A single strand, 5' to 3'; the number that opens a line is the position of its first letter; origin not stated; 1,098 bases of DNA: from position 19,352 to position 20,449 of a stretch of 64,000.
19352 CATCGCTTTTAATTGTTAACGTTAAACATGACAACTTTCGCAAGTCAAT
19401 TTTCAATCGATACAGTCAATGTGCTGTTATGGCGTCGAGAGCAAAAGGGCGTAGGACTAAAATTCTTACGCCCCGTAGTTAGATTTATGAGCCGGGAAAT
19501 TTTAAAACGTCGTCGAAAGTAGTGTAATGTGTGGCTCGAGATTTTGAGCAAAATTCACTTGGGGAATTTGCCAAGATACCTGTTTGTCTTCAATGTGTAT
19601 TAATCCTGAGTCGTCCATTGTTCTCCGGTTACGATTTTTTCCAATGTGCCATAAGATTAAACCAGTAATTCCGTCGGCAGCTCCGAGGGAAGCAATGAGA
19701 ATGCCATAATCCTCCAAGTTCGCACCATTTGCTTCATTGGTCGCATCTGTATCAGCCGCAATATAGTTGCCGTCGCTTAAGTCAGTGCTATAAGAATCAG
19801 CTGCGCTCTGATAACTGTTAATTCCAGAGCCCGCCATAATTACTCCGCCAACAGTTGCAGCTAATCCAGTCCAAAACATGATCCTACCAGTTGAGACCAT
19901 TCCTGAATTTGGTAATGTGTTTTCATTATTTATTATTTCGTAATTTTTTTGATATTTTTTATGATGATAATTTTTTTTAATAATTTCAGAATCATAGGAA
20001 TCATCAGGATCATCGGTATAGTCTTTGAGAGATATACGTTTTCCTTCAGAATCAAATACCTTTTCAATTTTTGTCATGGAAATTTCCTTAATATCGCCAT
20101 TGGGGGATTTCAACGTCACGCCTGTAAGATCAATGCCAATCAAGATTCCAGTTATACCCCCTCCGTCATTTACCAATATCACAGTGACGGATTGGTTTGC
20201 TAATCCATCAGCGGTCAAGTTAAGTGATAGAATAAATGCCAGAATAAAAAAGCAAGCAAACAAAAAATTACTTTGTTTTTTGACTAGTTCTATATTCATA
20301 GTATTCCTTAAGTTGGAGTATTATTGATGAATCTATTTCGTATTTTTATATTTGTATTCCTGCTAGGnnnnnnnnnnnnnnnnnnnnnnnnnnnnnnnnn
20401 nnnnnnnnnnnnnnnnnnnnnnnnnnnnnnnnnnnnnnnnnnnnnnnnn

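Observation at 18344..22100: ~3.8 kb low-GC accessory island inserted between copA and the OprB porin gene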

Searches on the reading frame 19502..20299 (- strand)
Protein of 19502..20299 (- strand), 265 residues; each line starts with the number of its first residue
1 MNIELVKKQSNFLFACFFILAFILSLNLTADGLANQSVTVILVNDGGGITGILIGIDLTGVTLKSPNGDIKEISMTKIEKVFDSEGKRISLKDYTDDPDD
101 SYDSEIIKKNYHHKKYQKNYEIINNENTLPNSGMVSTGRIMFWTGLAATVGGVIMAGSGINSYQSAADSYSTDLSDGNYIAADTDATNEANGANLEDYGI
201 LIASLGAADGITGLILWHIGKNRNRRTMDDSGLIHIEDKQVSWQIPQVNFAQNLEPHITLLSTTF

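Call 4: search_protein_families(library=pfam, proteins=[window:19502-20299:-], max_evalue=0.1)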
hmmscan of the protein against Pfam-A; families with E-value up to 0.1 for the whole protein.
window:19502-20299:- (265 aa): 0 families

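Call 6: search_protein_families(library=ncbifam, proteins=[window:19502-20299:-], max_evalue=1)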
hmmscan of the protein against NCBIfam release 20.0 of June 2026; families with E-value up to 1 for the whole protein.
window:19502-20299:- (265 aa): 2 families
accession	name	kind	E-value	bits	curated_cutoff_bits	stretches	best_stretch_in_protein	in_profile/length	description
NF047433.1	Lepto_7_Nterm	domain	0.0057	16.4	43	1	37-82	14-59/63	LA_0442/LA_0875 N-terminal domain-containing protein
NF047690.1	LIC20036_fam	subfamily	0.058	13.2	250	1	17-83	14-75/195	LIC20036 family protein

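Call 7: search_protein_families(library=padloc, proteins=[window:19502-20299:-], max_evalue=1)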
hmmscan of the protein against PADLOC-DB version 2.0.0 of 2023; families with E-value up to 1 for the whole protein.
window:19502-20299:- (265 aa): 0 families

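Call 9: find_encoding_contigs(protein=window:19502-20299:-, flank=10000, max_places=10)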
Protein window:19502-20299:- (265 aa): 3 contigs read that carry it; 1 place shown.
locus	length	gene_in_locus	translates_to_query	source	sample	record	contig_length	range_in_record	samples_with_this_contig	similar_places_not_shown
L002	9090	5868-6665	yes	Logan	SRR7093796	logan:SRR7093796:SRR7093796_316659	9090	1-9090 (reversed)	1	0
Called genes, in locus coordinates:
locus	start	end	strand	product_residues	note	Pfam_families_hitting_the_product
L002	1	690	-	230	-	?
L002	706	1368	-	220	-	-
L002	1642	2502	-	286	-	PF03446:NAD_binding_2, PF03807:F420_oxidored (weak), PF14833:NAD_binding_11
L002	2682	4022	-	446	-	PF04966:OprB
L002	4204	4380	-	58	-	-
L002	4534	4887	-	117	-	PF13560:HTH_31, PF01381:HTH_3, PF12844:HTH_19 (weak)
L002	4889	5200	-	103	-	-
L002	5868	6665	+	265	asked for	-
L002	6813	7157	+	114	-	-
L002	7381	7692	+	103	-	PF15731:MqsA_antitoxin (weak), PF01381:HTH_3 (weak)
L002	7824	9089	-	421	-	?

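Call 13: find_homologous_proteins(query=window:19502-20299:-, max_evalue=0.01)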
Query window:19502-20299:- (265 aa): 2 proteins with E <= 0.01 among 1413 candidates.
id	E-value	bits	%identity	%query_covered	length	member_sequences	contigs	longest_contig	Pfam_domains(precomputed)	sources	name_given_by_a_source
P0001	1.7e-170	583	100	100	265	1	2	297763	-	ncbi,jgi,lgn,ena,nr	ncbi:MAG TPA: hypothetical protein VK914_09855 [bacterium]|jgi:hypothetical protein|nr:hypothetical 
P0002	1.1e-57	213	49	85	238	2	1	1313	-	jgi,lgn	-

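Call 15: find_encoding_contigs(protein=P0002, flank=10000)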
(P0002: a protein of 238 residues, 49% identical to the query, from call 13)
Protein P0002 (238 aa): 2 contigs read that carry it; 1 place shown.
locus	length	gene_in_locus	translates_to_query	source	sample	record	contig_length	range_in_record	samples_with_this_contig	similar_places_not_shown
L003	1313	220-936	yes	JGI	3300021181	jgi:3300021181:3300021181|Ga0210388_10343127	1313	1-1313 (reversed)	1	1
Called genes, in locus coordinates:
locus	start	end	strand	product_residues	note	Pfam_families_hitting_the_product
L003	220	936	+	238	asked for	-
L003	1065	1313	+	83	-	?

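Call 22: search_protein_families(library=phrogs, proteins=[window:19502-20299:-], max_evalue=1)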
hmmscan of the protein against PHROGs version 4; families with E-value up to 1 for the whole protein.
window:19502-20299:- (265 aa): 0 families

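Call 23: search_protein_representatives(alignment_id=A1)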
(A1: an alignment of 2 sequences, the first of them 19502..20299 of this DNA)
Query: 2 sequences, 279 profile positions. Proteins with E-value up to 0.001 (for the whole library): 19; up to 1e-10: 10; up to 1e-30: 3. The best 19 are listed.
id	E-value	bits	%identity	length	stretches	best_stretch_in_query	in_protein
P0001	7.5e-154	527.2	-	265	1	1-279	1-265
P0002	1.0e-143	494.0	-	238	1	42-279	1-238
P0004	2.0e-67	243.7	-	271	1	10-279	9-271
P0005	7.8e-24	100.7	-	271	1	24-279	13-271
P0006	6.3e-20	87.9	-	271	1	15-279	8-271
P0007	6.5e-20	87.9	-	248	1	19-279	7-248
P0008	2.6e-16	76.0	-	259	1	21-277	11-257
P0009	2.1e-15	73.0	-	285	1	36-279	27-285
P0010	1.0e-11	61.0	-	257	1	17-279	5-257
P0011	1.4e-11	60.5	-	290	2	99-279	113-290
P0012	3.1e-09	52.8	-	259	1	34-279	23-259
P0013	2.7e-07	46.5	-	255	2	18-97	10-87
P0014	4.6e-07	45.7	-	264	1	29-279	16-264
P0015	3.7e-06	42.7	-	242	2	41-171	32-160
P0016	1.3e-05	41.0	-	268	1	17-264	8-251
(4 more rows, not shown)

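Call 30: find_encoding_contigs(protein=P0004, flank=8000, max_places=4)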
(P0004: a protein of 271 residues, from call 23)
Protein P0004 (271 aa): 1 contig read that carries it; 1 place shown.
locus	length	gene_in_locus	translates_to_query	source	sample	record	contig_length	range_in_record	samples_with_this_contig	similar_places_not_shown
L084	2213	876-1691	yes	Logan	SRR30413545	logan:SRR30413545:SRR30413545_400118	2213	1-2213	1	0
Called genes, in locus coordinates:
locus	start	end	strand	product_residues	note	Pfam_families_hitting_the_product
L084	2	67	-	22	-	?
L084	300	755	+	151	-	-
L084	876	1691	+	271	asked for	-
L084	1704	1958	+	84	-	-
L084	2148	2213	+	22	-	?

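Call 33: find_encoding_contigs(protein=P0005, flank=8000, max_places=3)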
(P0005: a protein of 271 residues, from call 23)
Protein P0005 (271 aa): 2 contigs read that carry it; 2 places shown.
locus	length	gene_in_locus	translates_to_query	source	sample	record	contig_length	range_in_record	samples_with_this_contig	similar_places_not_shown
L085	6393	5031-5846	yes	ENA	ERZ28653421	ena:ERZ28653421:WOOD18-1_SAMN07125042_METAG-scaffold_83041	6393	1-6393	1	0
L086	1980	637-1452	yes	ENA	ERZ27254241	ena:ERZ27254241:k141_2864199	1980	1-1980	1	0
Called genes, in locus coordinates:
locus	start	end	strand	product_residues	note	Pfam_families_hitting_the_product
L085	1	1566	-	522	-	?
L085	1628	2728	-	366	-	PF00005:ABC_tran, PF02463:SMC_N (weak), PF03215:Rad17 (weak), PF17912:OB_MalK, PF08402:TOBE_2, PF03459:TOBE (weak)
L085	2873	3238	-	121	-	PF02875:Mur_ligase_C, PF27239:FOL3_C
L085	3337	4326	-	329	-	-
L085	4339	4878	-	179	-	-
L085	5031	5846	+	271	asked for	-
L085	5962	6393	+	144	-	?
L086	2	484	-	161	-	?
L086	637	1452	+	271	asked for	-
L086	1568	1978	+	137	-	?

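Call 34: find_encoding_contigs(protein=P0006, flank=8000, max_places=3)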
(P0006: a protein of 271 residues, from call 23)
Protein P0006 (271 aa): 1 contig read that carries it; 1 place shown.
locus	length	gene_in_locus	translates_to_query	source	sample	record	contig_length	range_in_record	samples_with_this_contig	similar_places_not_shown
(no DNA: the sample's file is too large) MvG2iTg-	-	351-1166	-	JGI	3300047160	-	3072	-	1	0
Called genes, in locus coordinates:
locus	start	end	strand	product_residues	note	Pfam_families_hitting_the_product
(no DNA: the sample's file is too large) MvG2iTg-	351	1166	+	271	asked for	-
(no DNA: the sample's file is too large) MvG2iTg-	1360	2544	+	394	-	-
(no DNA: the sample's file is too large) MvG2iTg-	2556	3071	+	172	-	?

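Call 35: find_encoding_contigs(protein=P0007, flank=8000, max_places=3)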
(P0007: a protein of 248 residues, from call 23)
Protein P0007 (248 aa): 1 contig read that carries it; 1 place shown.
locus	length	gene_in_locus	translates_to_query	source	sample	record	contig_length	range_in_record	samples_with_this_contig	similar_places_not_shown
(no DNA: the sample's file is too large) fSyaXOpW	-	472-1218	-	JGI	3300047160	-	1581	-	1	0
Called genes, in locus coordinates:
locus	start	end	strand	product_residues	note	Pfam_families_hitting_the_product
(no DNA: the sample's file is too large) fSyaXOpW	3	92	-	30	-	?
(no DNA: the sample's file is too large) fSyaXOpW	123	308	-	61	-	-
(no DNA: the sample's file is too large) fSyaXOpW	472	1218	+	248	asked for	-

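Call 43: find_related_loci(query=A3, collection=metagenome_contigs, flank=8000)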
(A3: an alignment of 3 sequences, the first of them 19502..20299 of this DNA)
Query A3 (265 aa) in metagenome_contigs; peptide patterns used: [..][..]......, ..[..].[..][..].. (x = any residue, [..] = any of these).
482 stretches matched a pattern; 1 encode a relative of the query (tblastn E <= 1e-3); 1 distinct loci.
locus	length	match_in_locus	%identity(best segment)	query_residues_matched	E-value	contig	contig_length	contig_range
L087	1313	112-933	51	5-265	2e-81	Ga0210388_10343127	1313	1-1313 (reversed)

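Call 48: predict_structure(alignment_id=A2)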
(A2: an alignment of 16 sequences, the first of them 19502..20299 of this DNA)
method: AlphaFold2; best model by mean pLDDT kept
length: 265 residues; sequences in the alignment: 16
mean_pLDDT: 67.4   pTM: 0.40
mean pLDDT of the five models: 67.4, 67.1, 66.2, 64.7, 62.8
residues with pLDDT >= 90: 29; 70-90: 104; 50-70: 46; < 50: 86
segments of 3 or more residues with pLDDT < 50: 30-33, 97-130, 177-182, 226-265
pLDDT, mean of each block of 10 residues (from residue 1): 65 80 66 66 83 86 88 89 85 57 42 46 45 80 92 85 64 50 57 80 91 86 52 41 44 46 37
secondary structure, 60 per line:
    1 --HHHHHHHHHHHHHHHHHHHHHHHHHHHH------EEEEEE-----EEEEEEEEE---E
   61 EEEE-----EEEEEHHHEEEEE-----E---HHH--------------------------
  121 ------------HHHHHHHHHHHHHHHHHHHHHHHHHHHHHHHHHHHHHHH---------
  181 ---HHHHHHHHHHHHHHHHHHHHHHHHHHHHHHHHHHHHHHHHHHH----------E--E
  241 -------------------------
elements in order: H3-30 E37-42 E48-56 E60-64 E70-74 E78-82 H133-171 H184-226

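Call 66: fold_search(model_id=the predicted structure, library=pdb)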
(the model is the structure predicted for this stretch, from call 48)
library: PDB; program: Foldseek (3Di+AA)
matches with E <= 10: 677; with E <= 0.001: 0
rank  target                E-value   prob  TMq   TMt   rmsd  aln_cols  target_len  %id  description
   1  4nl3_B                1.4e-02  1.00  0.18  0.62   3.0        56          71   23  Crystal Structure of Listeria monocytogenes Hfq in complex with U6 RNA (released 2014-09-10)
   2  6gwk_E                1.7e-02  1.00  0.18  0.67   2.9        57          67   21  The crystal structure of Hfq from Caulobacter crescentus (released 2019-05-22)
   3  3hsb_E                1.9e-02  1.00  0.18  0.66   3.2        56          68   28  Crystal structure of YmaH (Hfq) from Bacillus subtilis in complex with an RNA aptamer (released 2010-06-23)
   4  4nl3_A                2.6e-02  1.00  0.18  0.61   3.0        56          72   23  Crystal Structure of Listeria monocytogenes Hfq in complex with U6 RNA (released 2014-09-10)
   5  4a54_MODEL_1_A        3.0e-02  0.94  0.17  0.41  16.7        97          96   15  Structural basis of the Dcp1:Dcp2 mRNA decapping complex activation by Edc3 and Scd6 (released 2012-02-01)
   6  1kq1_H                3.2e-02  1.00  0.16  0.62   1.2        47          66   28  1.55 A Crystal structure of the pleiotropic translational regulator, Hfq (released 2002-07-10)
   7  6gwk_G                3.4e-02  1.00  0.17  0.66   1.1        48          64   23  The crystal structure of Hfq from Caulobacter crescentus (released 2019-05-22)
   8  4y91_F                3.4e-02  1.00  0.18  0.61   2.3        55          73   27  Crystal Structure of a Thermotoga maritima Hfq homolog (released 2016-03-16)
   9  7ogm_K                3.6e-02  1.00  0.17  0.68   1.3        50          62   24  A cooperative PNPase-Hfq-RNA carrier complex facilitates bacterial riboregulation. PNPase-3'ETS(leuZ)-Hfq (released 2021-07-07)
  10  4noy_B                3.6e-02  1.00  0.18  0.62   3.0        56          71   23  Crystal structure of Listeria monocytogenes Hfq F43W (released 2014-09-10)
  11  4noy_E                3.6e-02  1.00  0.18  0.61   3.0        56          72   23  Crystal structure of Listeria monocytogenes Hfq F43W (released 2014-09-10)
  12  4nl2_C                3.8e-02  1.00  0.18  0.59   3.0        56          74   23  Crystal Structure of Listeria monocytogenes Hfq (released 2014-09-10)
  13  1kq2_H                4.0e-02  1.00  0.17  0.68   1.2        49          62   26  Crystal Structure of an Hfq-RNA Complex (released 2002-07-05)
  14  4noy_C                4.0e-02  1.00  0.18  0.61   3.0        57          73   23  Crystal structure of Listeria monocytogenes Hfq F43W (released 2014-09-10)
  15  4nl2_F                4.3e-02  1.00  0.18  0.59   2.9        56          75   23  Crystal Structure of Listeria monocytogenes Hfq (released 2014-09-10)
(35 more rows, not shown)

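Call 72: search_protein_families(library=pfam, proteins=[L084:1704-1958:+, L084:300-755:+], max_evalue=0.1)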
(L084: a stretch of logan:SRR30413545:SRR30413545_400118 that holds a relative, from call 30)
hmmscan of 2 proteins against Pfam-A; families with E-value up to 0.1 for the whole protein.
L084:1704-1958:+ (84 aa): 2 families
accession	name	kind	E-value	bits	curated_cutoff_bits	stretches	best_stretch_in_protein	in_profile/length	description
PF09957.15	VapB_antitoxin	-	0.00021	21.6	23.4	1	1-45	1-45/47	Bacterial antitoxin of type II TA system, VapB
PF01402.27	RHH_1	-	0.019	15.3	20.5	1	3-36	2-37/39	Ribbon-helix-helix protein, copG family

L084:300-755:+ (151 aa): 1 family
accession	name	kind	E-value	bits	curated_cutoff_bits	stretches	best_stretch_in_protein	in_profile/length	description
PF16780.10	AIMP2_LysRS_bd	-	0.068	13.4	27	0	32-62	8-37/47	AIMP2 lysyl-tRNA synthetase binding domain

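Call 91: search_protein_families(library=pfam, alignment_id=A2, max_evalue=0.1)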
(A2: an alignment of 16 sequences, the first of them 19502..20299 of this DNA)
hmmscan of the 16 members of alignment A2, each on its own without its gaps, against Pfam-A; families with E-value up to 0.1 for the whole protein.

A. member 1, window:19502-20299:- (265 aa): 0 families

B. families by the number of members that match (of 16 scanned): 15 families
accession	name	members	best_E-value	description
PF01423.28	LSM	4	0.0044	LSM domain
PF19779.4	DUF6264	2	0.00015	Family of unknown function (DUF6264)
PF02237.23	BPL_C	2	0.00026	Biotin protein ligase C terminal domain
PF23600.1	DUF7139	2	0.0016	Domain of unknown function (DUF7139)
PF13273.12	DUF4064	2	0.0082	Protein of unknown function (DUF4064)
PF09307.15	MHC2-interact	1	0.0017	CLIP, MHC2 interacting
PF09348.15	DUF1990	1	0.0062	Domain of unknown function (DUF1990)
PF21838.2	DUF6897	1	0.021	Domain of unknown function (DUF6897)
PF14927.11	Neurensin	1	0.025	Neurensin/Transmembrane protein 74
PF14408.11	Actino_peptide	1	0.035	Ribosomally synthesised peptide in actinomycetes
PF23287.1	KOW7_SPT5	1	0.038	Transcription elongation factor SPT5, seventh KOW domain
PF03614.18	Flag1_repress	1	0.046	Repressor of phase-1 flagellin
PF09534.15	Trp_oprn_chp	1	0.088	Tryptophan-associated transmembrane protein (Trp_oprn_chp)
PF07019.17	EMC6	1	0.089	EMC6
PF15974.10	Cadherin_tail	1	0.092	Cadherin C-terminal cytoplasmic tail, catenin-binding region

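Call 99: search_dna_similar(query=window:19502-20299:-, collection=plasmids, mode=protein, max_evalue=0.01, max_rows=10)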
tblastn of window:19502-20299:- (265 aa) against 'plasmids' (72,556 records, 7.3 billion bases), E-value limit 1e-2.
No match.

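Call 108: find_related_loci(query=A3, collection=viral_contigs, flank=8000)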
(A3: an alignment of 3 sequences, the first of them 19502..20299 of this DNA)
Query A3 (265 aa) in viral_contigs; peptide patterns used: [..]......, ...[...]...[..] (x = any residue, [..] = any of these).
174 stretches matched a pattern, but none encodes a relative of the query by tblastn (E <= 1e-3).
